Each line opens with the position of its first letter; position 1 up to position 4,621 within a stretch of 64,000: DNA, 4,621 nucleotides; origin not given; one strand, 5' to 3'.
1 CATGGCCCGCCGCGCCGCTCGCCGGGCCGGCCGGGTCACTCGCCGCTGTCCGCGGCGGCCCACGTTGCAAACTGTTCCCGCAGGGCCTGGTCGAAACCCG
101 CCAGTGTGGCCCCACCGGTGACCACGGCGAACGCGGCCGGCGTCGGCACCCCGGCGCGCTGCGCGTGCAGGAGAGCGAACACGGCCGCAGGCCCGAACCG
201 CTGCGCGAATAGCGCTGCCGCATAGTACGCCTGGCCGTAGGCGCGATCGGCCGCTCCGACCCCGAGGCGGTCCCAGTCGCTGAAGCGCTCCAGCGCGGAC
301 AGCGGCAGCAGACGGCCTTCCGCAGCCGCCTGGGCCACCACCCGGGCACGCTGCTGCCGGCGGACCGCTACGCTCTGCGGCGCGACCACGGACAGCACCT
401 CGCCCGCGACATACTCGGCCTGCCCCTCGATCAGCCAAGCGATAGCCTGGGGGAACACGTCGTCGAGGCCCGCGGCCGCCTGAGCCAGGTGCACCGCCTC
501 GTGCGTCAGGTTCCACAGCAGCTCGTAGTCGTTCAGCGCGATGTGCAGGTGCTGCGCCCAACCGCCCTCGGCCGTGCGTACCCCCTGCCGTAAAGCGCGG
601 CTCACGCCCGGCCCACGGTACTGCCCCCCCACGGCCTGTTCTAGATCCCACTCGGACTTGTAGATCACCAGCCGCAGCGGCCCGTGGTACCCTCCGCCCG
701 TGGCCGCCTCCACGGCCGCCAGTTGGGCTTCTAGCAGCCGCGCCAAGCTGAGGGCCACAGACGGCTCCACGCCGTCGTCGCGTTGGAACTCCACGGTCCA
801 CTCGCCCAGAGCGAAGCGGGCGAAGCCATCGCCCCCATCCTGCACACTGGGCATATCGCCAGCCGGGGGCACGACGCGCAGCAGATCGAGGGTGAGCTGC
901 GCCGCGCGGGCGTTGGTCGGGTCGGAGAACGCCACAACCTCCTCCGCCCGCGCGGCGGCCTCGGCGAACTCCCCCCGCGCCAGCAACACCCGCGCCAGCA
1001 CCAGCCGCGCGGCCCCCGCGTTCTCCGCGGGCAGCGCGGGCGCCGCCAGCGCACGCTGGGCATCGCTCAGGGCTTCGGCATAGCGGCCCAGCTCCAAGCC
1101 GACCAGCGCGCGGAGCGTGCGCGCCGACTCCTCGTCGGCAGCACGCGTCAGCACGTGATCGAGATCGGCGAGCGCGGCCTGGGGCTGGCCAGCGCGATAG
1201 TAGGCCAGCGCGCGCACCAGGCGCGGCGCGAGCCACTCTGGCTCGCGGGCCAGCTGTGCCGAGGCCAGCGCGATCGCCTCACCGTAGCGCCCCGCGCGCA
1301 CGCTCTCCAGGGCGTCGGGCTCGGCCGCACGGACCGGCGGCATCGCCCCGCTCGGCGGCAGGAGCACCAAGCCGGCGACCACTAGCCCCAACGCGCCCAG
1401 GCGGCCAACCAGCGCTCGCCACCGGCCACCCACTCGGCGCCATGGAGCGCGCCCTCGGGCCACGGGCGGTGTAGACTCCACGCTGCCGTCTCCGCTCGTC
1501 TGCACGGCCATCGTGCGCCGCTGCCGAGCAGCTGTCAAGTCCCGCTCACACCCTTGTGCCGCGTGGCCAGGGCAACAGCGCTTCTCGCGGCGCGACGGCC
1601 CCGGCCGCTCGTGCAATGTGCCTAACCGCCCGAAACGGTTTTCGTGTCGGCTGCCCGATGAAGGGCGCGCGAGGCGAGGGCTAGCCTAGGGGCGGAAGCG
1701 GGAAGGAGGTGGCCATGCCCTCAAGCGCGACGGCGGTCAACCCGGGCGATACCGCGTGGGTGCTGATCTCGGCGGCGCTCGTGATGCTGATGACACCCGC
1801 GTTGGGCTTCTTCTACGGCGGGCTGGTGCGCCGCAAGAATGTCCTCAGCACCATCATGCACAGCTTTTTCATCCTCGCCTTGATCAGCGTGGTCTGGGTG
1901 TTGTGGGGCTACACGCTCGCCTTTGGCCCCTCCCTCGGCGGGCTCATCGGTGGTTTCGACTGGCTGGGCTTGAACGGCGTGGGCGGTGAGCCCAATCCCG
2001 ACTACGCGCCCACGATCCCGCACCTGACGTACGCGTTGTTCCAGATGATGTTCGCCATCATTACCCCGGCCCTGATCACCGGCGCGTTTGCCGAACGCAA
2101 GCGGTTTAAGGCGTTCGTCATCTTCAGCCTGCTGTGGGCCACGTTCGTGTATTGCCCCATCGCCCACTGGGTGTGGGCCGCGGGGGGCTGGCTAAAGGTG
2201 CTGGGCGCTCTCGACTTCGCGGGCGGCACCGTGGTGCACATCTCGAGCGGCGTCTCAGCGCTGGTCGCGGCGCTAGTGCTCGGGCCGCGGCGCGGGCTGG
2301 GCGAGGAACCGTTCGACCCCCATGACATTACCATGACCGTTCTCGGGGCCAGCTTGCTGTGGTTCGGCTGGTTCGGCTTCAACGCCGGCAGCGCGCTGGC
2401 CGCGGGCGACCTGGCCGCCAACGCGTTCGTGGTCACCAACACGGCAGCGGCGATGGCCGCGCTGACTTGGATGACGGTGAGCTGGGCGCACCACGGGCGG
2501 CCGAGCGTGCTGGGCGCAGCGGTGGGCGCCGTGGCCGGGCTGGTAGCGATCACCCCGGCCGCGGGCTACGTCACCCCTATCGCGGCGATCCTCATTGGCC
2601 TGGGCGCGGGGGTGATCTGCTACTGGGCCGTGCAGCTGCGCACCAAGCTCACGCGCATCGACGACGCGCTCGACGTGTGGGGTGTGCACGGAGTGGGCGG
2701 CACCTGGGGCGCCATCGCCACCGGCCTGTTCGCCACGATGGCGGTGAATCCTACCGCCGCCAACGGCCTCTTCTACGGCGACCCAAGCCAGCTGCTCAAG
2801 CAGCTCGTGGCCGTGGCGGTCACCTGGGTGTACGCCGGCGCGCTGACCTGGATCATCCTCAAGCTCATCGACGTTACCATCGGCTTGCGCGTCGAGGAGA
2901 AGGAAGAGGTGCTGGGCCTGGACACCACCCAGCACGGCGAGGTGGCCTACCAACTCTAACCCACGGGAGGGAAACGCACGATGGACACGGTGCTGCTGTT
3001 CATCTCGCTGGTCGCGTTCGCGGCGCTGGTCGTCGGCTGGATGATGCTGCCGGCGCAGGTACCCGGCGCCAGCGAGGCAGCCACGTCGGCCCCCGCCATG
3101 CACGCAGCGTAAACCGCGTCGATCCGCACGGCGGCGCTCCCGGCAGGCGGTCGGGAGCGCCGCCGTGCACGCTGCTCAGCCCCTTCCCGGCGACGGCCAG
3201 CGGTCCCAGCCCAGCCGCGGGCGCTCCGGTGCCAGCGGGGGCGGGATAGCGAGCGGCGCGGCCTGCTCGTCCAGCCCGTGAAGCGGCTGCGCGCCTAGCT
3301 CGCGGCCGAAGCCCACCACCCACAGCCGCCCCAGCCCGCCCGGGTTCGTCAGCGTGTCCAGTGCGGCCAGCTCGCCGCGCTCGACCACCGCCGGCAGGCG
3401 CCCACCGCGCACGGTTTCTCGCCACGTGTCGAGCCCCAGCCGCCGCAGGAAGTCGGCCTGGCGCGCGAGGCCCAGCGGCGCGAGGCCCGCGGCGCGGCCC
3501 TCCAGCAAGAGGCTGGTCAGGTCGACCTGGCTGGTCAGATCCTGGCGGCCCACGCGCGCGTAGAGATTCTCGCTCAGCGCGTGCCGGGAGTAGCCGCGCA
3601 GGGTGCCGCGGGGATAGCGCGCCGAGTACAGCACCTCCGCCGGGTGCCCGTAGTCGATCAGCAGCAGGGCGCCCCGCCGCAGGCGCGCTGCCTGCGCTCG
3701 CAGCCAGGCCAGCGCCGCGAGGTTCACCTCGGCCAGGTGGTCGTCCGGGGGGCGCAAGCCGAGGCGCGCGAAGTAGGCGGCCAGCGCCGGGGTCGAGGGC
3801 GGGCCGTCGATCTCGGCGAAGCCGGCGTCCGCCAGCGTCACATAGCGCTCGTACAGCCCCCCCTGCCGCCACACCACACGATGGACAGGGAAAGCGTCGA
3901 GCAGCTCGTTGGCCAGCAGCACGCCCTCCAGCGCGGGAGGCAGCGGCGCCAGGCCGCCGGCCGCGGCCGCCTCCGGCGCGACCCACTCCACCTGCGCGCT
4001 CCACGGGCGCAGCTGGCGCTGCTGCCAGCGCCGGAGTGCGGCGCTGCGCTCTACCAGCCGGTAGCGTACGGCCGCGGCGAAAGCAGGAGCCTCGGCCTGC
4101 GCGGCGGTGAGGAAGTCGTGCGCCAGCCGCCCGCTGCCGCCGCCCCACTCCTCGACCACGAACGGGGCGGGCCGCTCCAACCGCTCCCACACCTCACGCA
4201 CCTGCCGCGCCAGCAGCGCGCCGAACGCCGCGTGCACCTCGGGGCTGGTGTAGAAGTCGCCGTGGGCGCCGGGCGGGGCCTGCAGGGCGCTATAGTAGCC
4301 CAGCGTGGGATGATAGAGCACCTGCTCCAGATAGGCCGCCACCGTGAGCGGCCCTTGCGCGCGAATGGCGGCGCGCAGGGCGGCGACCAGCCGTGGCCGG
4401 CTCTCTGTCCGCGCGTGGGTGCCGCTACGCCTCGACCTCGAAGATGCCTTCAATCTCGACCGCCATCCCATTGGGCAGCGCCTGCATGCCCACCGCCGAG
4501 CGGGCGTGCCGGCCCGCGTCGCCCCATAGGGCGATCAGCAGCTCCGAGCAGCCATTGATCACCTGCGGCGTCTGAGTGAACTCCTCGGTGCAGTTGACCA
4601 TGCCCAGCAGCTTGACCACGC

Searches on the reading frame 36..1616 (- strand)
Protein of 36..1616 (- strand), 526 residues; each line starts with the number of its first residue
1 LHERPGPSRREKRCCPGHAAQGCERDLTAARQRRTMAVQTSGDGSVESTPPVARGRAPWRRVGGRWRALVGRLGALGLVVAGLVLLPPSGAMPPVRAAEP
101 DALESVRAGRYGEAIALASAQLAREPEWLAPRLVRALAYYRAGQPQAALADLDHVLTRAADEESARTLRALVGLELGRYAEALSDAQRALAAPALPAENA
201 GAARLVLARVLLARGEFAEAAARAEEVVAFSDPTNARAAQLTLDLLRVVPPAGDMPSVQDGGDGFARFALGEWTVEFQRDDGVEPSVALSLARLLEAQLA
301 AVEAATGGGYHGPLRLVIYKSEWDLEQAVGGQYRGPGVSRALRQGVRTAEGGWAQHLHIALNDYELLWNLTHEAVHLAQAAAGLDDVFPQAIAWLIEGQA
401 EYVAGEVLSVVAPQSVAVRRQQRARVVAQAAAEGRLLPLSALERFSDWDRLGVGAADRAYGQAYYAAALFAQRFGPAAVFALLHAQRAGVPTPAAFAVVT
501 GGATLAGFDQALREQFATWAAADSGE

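Call 81: search_protein_families(library=pfam, proteins=[window:36-1616:-], max_evalue=0.00001)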
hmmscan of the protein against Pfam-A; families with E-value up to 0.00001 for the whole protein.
window:36-1616:- (526 aa): 2 families
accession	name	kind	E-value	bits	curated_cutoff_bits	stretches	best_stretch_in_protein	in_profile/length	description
PF14559.12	TPR_19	-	1.1e-07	32.5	25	0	107-170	3-66/68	Tetratricopeptide repeat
PF12895.13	ANAPC3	-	2.1e-06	28.4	27.2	0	109-184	3-77/82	Anaphase-promoting complex, cyclosome, subunit 3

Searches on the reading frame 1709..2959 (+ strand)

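Call 81: search_protein_families(library=pfam, proteins=[window:1709-2959:+], max_evalue=0.00001)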
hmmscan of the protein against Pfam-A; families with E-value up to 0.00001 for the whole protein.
window:1709-2959:+ (416 aa): 1 family
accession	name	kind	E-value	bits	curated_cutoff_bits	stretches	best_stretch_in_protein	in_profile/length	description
PF00909.26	Ammonium_transp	-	6.6e-137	456.9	23.2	1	16-414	1-399/399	Ammonium Transporter Family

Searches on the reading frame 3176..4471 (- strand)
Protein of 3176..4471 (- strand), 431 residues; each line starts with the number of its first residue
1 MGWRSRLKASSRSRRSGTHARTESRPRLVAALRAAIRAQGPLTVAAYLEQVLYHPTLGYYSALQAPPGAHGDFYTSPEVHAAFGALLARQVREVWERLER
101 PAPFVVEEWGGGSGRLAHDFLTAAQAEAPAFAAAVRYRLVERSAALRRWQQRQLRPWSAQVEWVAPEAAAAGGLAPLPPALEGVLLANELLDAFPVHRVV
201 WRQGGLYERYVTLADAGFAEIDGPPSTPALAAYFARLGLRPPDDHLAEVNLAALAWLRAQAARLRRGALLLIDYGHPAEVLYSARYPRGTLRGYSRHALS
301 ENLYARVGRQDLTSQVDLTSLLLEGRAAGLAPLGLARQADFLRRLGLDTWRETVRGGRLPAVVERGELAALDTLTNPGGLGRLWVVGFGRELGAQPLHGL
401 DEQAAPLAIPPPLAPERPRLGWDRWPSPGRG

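Call 81: search_protein_families(library=pfam, proteins=[window:3176-4471:-], max_evalue=0.00001)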
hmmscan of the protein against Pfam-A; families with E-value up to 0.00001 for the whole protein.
window:3176-4471:- (431 aa): 1 family
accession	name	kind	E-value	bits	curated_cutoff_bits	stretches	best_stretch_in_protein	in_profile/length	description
PF02636.23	Methyltransf_28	-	1.5e-59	201.9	23.3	1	86-334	1-247/249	Putative S-adenosyl-L-methionine-dependent methyltransferase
